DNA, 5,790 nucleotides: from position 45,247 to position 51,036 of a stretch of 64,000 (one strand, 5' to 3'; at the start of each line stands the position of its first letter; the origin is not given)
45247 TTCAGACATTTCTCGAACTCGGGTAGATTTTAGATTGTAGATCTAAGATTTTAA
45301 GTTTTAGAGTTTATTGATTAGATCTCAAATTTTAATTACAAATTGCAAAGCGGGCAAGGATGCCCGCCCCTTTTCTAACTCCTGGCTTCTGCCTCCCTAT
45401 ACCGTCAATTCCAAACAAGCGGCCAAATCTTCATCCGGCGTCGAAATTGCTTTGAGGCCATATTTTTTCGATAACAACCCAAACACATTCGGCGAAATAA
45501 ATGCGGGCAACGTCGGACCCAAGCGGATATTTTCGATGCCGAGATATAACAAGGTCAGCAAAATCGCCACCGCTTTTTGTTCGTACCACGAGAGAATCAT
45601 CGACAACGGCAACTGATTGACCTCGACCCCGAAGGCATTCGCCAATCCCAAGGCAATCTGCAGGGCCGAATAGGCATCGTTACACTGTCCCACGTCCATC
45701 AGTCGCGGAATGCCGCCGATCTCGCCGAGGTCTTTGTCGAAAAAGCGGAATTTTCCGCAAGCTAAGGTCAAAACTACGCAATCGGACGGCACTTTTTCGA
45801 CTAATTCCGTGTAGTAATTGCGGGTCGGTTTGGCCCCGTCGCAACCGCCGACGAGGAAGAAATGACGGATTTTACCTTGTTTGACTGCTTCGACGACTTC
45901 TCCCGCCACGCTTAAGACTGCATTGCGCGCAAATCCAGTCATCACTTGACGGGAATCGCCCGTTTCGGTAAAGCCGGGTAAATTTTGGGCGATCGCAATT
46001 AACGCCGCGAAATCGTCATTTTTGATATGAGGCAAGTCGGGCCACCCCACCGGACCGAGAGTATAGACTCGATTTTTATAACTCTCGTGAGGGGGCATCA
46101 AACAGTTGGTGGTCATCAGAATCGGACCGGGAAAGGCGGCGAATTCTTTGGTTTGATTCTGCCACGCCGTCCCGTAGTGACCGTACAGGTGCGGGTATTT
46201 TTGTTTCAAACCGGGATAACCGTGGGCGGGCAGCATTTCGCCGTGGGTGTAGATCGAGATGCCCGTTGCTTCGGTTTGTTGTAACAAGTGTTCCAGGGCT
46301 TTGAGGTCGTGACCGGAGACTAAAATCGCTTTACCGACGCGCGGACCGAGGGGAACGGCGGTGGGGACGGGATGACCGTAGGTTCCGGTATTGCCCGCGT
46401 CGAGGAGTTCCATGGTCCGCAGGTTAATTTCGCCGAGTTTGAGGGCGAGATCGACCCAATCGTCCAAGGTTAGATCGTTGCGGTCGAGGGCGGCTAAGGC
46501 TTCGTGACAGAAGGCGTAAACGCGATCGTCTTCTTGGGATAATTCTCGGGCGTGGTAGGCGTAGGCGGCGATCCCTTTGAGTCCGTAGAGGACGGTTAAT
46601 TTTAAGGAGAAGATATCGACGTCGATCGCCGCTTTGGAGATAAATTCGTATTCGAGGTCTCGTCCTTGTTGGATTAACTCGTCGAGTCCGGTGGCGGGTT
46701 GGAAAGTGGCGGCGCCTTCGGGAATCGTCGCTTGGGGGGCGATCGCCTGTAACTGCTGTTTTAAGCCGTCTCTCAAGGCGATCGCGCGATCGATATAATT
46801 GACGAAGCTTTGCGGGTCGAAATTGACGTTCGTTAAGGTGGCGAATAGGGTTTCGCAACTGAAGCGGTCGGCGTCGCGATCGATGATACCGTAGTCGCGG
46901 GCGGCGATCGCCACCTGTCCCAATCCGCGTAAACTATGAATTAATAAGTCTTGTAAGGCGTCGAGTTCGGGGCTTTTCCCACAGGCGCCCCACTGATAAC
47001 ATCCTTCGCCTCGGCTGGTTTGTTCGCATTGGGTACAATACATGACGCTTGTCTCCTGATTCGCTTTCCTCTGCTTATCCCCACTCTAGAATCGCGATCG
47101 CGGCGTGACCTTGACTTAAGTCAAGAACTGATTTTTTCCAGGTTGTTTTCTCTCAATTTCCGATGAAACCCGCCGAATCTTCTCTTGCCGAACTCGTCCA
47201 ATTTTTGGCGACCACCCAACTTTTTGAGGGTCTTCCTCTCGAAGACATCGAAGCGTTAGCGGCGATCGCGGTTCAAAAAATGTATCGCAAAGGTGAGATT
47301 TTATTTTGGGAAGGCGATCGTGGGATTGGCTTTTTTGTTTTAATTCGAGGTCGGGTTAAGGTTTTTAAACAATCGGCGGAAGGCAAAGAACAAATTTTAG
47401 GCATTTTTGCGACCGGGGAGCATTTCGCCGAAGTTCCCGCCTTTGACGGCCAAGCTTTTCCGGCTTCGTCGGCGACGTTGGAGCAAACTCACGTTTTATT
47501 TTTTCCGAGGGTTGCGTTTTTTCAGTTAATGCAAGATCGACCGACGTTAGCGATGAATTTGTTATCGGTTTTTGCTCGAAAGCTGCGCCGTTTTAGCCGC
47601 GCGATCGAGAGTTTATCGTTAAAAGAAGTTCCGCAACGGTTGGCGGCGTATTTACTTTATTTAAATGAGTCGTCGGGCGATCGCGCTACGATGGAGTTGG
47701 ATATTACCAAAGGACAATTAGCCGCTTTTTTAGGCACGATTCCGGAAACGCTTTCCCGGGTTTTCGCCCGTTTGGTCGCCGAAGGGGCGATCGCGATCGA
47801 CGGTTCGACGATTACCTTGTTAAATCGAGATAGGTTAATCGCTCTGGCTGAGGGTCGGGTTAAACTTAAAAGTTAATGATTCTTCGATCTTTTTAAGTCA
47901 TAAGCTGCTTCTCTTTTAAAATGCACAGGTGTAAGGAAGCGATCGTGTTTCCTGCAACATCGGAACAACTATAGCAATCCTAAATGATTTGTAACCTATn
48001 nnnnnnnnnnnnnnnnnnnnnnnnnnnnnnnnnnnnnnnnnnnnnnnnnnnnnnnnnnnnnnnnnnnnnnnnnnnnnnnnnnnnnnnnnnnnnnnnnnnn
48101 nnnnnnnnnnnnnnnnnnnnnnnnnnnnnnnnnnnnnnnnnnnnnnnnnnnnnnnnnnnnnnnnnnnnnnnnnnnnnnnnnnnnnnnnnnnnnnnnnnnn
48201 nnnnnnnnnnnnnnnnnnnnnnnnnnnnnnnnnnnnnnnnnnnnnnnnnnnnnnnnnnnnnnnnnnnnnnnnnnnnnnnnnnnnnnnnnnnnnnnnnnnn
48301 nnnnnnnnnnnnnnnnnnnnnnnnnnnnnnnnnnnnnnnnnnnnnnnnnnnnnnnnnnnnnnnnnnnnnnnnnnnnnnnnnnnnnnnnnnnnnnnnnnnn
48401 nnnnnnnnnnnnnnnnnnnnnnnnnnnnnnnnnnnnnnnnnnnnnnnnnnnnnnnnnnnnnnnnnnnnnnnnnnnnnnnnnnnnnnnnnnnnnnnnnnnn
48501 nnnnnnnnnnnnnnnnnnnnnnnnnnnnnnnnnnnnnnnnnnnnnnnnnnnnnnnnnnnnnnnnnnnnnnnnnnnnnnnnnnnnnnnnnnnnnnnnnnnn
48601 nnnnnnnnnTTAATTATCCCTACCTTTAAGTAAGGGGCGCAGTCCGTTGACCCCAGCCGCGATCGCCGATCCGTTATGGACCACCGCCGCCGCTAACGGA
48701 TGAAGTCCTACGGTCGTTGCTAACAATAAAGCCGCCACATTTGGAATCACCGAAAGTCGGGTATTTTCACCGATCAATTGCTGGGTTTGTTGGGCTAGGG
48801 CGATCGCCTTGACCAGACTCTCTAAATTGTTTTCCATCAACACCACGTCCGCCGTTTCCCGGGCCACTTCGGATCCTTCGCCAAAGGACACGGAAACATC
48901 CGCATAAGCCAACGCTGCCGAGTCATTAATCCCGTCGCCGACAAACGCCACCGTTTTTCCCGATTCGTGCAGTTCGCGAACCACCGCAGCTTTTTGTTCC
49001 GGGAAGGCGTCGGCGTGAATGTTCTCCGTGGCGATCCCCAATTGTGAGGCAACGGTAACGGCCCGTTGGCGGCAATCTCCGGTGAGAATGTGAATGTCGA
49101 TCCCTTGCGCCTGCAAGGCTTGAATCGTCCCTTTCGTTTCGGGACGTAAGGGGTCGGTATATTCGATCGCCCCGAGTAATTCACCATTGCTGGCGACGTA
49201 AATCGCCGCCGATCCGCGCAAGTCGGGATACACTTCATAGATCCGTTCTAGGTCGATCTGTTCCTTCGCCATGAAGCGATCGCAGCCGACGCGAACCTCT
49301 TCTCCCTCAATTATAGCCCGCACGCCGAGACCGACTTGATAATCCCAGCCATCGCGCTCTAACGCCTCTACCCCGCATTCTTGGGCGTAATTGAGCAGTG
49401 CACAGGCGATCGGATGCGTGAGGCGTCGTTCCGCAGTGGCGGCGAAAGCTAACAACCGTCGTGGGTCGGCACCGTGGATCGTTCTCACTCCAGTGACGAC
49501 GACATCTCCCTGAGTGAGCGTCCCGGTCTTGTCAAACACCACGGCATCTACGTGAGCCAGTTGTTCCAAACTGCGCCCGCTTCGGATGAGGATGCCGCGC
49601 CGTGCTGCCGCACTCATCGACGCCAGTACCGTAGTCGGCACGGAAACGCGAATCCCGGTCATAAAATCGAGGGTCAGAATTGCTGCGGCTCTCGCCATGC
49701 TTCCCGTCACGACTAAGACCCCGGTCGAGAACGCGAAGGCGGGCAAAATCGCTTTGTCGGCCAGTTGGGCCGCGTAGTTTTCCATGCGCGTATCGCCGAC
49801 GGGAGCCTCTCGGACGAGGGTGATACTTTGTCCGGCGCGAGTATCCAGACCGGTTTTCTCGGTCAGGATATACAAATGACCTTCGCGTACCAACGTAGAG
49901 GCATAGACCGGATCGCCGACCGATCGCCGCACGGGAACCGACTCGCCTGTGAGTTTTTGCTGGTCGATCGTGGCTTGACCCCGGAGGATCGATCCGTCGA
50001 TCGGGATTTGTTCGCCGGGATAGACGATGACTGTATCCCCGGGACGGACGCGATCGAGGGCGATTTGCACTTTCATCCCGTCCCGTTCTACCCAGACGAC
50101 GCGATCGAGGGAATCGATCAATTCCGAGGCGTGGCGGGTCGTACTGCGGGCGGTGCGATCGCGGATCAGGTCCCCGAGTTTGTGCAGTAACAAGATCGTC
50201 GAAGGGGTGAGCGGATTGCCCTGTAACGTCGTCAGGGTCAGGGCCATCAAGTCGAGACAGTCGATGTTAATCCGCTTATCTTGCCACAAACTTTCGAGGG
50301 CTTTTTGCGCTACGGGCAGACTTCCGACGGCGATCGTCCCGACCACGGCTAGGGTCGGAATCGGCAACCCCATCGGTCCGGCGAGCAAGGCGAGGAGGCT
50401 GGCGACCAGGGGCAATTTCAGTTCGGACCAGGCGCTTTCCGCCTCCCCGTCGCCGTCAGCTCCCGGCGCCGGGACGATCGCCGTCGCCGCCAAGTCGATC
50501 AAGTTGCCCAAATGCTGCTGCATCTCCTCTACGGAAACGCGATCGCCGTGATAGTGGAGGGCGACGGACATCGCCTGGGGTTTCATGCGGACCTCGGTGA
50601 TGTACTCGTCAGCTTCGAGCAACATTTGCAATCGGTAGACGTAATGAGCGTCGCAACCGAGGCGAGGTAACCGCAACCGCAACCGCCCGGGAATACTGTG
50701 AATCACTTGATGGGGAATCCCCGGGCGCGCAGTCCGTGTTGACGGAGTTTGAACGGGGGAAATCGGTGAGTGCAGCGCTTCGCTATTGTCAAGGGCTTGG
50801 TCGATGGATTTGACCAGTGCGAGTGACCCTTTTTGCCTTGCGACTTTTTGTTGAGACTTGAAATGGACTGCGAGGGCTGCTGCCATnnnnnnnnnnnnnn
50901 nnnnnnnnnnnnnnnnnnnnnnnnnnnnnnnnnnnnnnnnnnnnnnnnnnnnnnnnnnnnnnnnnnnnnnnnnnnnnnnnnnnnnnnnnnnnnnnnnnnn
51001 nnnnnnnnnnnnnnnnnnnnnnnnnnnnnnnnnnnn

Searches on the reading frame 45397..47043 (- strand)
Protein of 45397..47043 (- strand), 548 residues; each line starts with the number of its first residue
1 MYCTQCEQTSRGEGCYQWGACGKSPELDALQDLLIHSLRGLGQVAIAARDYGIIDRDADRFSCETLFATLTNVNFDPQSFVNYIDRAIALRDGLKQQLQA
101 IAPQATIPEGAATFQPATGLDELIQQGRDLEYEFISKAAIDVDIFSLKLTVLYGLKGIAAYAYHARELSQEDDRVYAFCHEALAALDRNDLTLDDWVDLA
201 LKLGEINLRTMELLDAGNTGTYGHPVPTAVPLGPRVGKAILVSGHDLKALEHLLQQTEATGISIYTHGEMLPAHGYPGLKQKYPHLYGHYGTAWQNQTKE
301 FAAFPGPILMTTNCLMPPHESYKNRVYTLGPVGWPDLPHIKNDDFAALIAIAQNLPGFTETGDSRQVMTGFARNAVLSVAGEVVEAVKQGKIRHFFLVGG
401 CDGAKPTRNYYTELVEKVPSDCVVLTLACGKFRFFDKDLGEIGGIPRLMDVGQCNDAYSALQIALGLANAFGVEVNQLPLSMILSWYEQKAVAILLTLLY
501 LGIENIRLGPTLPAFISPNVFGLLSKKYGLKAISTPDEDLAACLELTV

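Call 98: search_protein_families(library=ncbifam, proteins=[window:45397-47043:-], max_evalue=1e-10)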
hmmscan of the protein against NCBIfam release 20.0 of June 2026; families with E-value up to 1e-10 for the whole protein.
window:45397-47043:- (548 aa): 2 families
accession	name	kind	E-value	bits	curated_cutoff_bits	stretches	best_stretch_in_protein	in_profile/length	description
NF003658.0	PRK05290.1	equivalog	8.5e-237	787.1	367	1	1-544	1-544/546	hydroxylamine reductase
TIGR01703.1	hybrid_clust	equivalog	4.3e-219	728.4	360.8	1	1-543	1-521/522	hydroxylamine reductase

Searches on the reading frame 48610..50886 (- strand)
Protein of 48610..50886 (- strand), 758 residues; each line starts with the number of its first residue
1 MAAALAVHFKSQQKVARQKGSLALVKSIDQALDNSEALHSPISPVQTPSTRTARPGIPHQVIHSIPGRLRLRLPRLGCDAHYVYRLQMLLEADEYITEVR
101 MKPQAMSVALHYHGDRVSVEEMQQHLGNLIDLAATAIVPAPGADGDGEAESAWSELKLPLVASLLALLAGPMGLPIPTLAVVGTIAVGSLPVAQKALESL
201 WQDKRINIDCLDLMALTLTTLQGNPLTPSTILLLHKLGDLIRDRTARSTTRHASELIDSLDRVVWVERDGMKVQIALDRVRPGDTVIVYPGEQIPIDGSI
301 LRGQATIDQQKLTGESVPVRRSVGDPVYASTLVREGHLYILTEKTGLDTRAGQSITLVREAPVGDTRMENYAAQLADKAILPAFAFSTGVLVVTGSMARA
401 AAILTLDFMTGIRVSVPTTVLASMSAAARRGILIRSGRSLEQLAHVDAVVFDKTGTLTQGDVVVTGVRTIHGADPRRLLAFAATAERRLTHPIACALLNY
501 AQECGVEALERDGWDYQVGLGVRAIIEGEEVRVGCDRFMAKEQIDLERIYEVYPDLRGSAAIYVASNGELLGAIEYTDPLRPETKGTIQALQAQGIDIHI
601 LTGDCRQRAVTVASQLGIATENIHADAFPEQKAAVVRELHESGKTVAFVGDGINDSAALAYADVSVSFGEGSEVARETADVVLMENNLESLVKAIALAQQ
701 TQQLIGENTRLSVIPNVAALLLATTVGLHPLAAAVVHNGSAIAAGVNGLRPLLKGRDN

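Call 98: search_protein_families(library=ncbifam, proteins=[window:48610-50886:-], max_evalue=1e-10)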
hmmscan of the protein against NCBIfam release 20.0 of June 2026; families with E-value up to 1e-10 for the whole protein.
window:48610-50886:- (758 aa): 18 families
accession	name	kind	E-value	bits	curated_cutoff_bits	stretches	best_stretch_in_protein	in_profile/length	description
TIGR01525.1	ATPase-IB_hvy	subfamily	2.5e-152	508.6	346.25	1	208-750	1-559/560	heavy metal translocating P-type ATPase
TIGR01512.1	ATPase-IB2_Cd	subfamily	4e-102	342.5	313.5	2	208-505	1-287/494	cadmium family heavy metal-translocating P-type ATPase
TIGR01511.1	ATPase-IB1_Cu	subfamily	1.9e-98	330.7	397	1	228-747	46-537/542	copper-translocating P-type ATPase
NF008262.1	PRK11033.1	equivalog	7.3e-81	272.7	1005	1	171-751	141-727/731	zinc/cadmium/mercury/lead-transporting ATPase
NF033775.1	P_type_ZntA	exception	1.2e-73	248.7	1240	1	173-752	148-729/732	Zn(II)/Cd(II)/Pb(II) translocating P-type ATPase ZntA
TIGR01494.1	ATPase_P-type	subfamily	8.9e-72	242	62.3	1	232-725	6-462/478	HAD-IC family P-type ATPase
NF007952.0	PRK10671.1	equivalog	2e-70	238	1316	1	231-742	296-814/838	copper-exporting P-type ATPase CopA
TIGR01647.1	ATPase-IIIA_H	equivalog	3.6e-48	164.3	615.5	2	253-502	83-344/755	plasma-membrane proton-efflux P-type ATPase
TIGR01497.1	kdpB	equivalog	3.8e-37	127.7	527.9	1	267-719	111-584/675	potassium-transporting ATPase subunit KdpB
TIGR01657.1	P-ATPase-V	hypoth_equivalog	1e-33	116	618.25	0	621-670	780-829/1055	ATP13A2 family polyamine export P-type ATPase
TIGR01517.1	ATPase-IIB_Ca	equivalog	1.6e-31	109.3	507.05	2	570-724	535-708/882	calcium-translocating P-type ATPase, PMCA-type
NF010609.0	PRK14010.1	equivalog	1.8e-31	109.1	1323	2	557-720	419-580/673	K(+)-transporting ATPase subunit B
TIGR01522.1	ATPase-IIA2_Ca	equivalog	2.5e-29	101.7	798.3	1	620-722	564-667/854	calcium-transporting P-type ATPase, PMR1-type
TIGR01524.1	ATPase-IIIB_Mg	equivalog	8.5e-27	93.4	610.75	1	571-698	507-657/867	magnesium-translocating P-type ATPase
NF011702.0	PRK15122.1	subfamily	3.5e-26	91.4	975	1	622-696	620-694/907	magnesium-translocating P-type ATPase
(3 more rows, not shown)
